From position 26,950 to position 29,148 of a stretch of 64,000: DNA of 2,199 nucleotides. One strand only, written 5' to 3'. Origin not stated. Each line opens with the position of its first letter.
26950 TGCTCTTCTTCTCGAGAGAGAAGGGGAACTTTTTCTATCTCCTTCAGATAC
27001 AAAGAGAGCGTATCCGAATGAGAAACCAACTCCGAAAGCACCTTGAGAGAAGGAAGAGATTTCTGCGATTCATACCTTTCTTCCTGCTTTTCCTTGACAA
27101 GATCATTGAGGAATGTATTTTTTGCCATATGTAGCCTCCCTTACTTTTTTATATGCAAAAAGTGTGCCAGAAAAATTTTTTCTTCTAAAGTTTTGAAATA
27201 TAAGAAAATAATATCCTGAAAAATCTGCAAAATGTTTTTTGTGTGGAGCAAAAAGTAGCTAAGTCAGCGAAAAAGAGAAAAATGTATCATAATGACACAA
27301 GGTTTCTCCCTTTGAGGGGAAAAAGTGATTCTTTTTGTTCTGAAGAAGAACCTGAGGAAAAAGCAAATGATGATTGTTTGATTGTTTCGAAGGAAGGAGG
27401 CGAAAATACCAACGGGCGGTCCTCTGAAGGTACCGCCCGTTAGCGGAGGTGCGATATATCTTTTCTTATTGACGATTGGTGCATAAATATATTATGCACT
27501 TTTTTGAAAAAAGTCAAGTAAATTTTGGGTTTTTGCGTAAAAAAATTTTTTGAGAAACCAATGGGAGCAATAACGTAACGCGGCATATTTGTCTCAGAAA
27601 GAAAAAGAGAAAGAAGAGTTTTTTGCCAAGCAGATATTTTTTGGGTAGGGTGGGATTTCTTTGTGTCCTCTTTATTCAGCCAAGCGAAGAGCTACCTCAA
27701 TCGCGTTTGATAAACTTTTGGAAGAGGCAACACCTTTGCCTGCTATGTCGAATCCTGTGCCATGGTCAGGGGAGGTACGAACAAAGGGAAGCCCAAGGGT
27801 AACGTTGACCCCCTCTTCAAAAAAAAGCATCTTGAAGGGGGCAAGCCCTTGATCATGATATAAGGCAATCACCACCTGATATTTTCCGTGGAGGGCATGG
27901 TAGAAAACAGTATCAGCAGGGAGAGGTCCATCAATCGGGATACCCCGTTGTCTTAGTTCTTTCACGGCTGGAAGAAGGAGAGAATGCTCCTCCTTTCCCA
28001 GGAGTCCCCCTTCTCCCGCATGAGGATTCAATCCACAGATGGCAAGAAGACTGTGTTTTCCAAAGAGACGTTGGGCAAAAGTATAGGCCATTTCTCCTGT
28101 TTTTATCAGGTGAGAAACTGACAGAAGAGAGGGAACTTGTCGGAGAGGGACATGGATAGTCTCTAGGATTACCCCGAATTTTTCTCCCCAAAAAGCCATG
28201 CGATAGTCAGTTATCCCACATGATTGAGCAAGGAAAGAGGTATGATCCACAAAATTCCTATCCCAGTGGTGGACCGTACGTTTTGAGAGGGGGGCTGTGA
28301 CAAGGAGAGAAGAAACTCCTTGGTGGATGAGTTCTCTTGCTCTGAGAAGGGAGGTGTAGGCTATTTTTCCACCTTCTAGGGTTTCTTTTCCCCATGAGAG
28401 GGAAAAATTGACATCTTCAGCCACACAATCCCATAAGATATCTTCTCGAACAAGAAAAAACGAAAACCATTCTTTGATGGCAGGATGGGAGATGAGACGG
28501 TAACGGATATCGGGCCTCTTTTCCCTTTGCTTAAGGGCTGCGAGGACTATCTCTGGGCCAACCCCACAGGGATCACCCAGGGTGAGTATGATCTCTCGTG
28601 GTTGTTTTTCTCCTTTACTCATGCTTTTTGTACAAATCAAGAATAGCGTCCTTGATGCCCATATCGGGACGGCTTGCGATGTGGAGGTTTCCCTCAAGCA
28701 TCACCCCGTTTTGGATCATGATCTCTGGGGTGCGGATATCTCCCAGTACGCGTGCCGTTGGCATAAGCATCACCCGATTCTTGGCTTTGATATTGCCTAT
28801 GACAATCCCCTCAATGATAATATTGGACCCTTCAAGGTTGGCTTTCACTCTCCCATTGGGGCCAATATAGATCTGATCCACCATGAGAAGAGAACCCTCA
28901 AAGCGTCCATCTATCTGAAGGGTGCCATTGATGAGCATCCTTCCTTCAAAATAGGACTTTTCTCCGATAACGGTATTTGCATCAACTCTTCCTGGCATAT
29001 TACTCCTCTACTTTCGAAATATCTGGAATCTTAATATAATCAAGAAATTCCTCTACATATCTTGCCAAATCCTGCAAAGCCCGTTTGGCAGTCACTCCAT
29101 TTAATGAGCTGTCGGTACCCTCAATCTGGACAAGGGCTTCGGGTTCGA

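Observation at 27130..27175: Near-consensus sigma-54 promoter drives an RpoS-like sigma factor gene (RpoN-to-RpoS cascade)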

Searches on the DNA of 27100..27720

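Call 45: search_rna_families(source=window, start=27100, end=27720, threshold=evalue, max_evalue=1)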
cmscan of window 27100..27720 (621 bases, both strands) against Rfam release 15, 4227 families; matches with E-value up to 1: 1.
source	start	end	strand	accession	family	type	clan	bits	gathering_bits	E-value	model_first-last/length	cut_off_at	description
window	27120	27236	-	RF01845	enod40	Gene;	-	17.6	45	0.084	97-222/263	no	Early nodulin 40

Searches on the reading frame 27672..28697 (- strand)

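Call 16: search_protein_families(library=pfam, proteins=[window:27672-28697:-], max_evalue=0.00001)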
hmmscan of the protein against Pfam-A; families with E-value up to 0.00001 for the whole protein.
window:27672-28697:- (341 aa): 1 family
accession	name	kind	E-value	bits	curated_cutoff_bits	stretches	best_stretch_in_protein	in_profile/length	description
PF04166.17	PdxA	-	1.7e-83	280.7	27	1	99-336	48-286/286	Pyridoxal phosphate biosynthetic protein PdxA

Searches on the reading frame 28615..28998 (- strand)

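Call 16: search_protein_families(library=pfam, proteins=[window:28615-28998:-], max_evalue=0.00001)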
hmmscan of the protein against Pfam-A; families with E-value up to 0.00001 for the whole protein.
window:28615-28998:- (127 aa): 1 family
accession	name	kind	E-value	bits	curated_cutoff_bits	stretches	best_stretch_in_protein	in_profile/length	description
PF04519.19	Bactofilin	-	7.5e-25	87.5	27.9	1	9-105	1-97/98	Polymer-forming cytoskeletal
